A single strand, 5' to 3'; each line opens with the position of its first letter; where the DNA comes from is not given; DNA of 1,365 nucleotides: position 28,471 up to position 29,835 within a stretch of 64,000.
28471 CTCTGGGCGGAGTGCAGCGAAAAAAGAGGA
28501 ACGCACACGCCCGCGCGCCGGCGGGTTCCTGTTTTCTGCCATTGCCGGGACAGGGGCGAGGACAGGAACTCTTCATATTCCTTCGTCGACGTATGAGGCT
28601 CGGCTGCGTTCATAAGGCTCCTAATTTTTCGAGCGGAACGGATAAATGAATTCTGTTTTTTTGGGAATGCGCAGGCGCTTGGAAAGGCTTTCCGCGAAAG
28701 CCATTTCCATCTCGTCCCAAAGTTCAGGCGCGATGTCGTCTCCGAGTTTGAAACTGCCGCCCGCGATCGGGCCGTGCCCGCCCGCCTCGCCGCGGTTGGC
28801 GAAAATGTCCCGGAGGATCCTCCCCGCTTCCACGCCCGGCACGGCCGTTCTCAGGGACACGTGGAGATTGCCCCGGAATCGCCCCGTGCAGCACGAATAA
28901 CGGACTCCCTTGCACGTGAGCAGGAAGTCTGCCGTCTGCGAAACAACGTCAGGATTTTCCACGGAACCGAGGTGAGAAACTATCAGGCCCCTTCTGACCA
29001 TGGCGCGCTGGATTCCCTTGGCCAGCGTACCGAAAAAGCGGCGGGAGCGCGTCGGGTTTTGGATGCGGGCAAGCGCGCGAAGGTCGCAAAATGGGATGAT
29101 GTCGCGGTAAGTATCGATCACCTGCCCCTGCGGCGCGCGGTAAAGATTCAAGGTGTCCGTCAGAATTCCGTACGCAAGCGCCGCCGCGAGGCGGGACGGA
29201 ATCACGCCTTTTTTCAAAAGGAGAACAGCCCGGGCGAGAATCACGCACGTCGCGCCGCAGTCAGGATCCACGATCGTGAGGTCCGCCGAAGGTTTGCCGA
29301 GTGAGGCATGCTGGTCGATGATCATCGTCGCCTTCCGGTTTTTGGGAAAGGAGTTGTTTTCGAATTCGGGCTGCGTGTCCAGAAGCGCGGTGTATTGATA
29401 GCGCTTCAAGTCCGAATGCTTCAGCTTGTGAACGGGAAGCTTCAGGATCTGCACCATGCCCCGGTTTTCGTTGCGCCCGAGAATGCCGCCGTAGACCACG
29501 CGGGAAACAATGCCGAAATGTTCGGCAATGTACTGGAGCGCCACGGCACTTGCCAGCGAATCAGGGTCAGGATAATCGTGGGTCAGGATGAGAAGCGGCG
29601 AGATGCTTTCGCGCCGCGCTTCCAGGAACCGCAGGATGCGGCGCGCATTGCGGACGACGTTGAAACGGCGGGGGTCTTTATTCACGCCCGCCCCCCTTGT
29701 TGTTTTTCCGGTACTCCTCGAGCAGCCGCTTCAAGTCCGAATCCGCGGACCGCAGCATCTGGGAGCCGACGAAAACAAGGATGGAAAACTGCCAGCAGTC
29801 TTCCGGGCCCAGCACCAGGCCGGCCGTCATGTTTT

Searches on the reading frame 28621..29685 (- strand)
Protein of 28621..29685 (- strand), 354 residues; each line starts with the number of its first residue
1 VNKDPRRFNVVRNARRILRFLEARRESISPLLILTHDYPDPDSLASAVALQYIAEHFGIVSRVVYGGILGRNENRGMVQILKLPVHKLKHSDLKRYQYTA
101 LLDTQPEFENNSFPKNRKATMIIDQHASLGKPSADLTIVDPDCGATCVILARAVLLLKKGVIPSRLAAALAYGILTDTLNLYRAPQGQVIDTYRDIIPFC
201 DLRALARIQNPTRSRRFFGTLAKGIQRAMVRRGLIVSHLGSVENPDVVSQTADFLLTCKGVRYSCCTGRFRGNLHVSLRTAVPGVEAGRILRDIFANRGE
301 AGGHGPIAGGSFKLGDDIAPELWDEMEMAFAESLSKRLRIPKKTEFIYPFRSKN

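Call 9: search_protein_families(library=pfam, proteins=[window:28621-29685:-], max_evalue=0.001)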
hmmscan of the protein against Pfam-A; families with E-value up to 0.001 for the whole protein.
window:28621-29685:- (354 aa): 2 families
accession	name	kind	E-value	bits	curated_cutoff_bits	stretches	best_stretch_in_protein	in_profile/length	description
PF01368.27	DHH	-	2.6e-07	31.4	28.1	1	32-174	3-125/125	DHH family, N-terminal domain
PF02272.25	DHHA1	-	1.5e-05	25.8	25.9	1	234-324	4-94/102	DHHA1 domain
